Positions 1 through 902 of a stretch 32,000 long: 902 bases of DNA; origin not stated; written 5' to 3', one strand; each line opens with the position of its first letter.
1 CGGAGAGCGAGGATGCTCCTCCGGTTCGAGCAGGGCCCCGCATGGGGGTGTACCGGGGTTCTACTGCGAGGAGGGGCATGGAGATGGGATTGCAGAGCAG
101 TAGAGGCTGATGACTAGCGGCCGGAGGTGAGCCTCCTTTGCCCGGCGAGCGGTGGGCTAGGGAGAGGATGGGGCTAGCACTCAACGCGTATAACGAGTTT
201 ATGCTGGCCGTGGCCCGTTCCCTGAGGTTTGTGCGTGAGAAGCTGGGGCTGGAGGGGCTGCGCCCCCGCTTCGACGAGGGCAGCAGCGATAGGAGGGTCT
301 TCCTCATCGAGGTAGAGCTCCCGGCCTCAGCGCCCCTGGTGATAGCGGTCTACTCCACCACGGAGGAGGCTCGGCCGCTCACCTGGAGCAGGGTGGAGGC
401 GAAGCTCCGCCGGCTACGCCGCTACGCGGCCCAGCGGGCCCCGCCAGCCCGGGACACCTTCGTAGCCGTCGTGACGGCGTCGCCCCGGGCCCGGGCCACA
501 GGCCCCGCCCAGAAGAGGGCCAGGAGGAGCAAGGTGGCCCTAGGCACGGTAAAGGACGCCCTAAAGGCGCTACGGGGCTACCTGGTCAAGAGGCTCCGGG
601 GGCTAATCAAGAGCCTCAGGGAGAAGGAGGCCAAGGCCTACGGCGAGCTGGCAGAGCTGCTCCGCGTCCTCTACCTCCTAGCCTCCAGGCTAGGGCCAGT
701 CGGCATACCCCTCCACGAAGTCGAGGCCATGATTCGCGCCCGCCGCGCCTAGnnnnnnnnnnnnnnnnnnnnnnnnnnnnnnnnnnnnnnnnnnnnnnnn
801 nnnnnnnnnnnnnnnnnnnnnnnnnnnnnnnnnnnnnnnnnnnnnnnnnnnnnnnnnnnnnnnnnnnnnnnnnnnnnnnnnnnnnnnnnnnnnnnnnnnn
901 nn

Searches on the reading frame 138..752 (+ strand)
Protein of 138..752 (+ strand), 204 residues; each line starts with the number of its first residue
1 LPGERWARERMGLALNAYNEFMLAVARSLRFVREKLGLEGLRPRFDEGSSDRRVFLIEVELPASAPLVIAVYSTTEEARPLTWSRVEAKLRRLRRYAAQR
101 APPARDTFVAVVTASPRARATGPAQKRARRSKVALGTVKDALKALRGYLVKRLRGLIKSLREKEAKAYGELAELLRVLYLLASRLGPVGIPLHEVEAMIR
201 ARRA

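Call 7: search_protein_families(library=pfam, proteins=[window:138-752:+], max_evalue=0.1)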
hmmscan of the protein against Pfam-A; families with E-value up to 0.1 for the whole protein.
window:138-752:+ (204 aa): 3 families
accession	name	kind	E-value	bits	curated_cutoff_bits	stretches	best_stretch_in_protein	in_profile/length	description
PF12643.12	MazG-like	-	0.018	15.7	27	1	146-199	12-63/85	MazG-like family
PF22879.1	AIPR_N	-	0.052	14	28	0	67-99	49-81/151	Abortive infection phage resistance protein N-terminal domain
PF10279.14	Latarcin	-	0.088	13.5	25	0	74-101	38-64/64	Latarcin precursor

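Call 93: search_protein_families(library=ncbifam, proteins=[window:138-752:+], max_evalue=0.01)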
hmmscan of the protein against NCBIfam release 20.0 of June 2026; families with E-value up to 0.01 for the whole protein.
window:138-752:+ (204 aa): 1 family
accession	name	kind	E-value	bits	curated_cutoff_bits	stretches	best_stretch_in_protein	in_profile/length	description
NF011312.0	PRK14723.1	equivalog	0.0038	15.8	951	1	97-166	55-123/768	flagellar biosynthesis regulator FlhF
